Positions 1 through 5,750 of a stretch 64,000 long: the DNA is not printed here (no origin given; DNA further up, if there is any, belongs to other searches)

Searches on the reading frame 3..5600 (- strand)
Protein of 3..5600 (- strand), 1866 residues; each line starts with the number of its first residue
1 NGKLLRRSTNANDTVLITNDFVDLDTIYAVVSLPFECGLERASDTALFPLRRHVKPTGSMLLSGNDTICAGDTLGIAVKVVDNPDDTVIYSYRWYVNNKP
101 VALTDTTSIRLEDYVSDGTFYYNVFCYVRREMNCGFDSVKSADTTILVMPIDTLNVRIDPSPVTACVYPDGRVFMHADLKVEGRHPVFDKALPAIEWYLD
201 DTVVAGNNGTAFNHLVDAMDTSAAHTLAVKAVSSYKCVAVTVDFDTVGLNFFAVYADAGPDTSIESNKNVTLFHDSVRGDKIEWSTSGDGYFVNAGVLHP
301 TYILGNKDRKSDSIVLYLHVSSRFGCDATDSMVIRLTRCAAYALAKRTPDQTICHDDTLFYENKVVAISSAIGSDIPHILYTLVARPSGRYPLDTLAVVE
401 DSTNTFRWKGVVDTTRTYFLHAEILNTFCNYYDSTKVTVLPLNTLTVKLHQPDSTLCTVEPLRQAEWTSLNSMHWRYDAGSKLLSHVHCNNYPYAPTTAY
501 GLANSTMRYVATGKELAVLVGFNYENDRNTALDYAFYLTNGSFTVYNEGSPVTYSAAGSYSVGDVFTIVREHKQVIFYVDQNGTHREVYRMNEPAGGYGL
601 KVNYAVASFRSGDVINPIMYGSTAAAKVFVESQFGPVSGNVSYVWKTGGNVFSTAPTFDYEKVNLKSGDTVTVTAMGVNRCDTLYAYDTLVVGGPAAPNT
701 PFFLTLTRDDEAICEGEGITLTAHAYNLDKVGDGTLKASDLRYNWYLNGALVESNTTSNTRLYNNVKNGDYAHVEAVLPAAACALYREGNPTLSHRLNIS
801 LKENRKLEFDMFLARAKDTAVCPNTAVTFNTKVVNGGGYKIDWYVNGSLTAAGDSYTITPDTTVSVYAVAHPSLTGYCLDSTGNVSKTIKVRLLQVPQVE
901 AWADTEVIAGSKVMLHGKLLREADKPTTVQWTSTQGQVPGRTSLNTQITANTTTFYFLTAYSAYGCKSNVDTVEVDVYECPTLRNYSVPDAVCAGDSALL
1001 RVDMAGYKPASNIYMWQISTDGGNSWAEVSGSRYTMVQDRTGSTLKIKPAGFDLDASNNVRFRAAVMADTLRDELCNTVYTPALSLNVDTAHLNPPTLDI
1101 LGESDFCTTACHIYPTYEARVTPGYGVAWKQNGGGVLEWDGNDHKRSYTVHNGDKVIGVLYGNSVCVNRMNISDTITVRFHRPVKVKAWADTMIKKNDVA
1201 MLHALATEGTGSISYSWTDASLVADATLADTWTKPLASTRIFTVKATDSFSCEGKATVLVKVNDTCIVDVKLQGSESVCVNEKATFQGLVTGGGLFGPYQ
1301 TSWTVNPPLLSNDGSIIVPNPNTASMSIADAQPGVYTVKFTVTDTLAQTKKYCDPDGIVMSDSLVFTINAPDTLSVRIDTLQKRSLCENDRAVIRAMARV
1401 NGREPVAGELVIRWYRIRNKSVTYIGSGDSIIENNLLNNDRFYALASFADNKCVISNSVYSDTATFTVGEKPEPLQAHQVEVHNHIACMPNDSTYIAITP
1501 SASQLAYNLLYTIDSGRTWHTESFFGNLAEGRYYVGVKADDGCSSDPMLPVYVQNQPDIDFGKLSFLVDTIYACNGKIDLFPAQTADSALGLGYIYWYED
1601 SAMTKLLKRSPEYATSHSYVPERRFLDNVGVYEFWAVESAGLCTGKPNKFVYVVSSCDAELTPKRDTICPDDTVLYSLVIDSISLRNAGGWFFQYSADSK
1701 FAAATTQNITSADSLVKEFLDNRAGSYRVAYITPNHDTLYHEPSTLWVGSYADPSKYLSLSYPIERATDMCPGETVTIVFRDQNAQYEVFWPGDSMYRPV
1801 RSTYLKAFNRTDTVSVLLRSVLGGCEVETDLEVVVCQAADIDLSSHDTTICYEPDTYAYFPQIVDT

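Call 68: search_protein_families(library=pfam, max_evalue=0.001, proteins=[window:3-5600:-])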
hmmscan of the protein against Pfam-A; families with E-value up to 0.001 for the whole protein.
window:3-5600:- (1866 aa): 1 family
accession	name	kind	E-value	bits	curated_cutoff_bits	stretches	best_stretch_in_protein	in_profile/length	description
PF19081.6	Ig_7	-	2.5e-10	40.9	27.3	0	817-888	8-79/84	Ig-like domain CHU_C associated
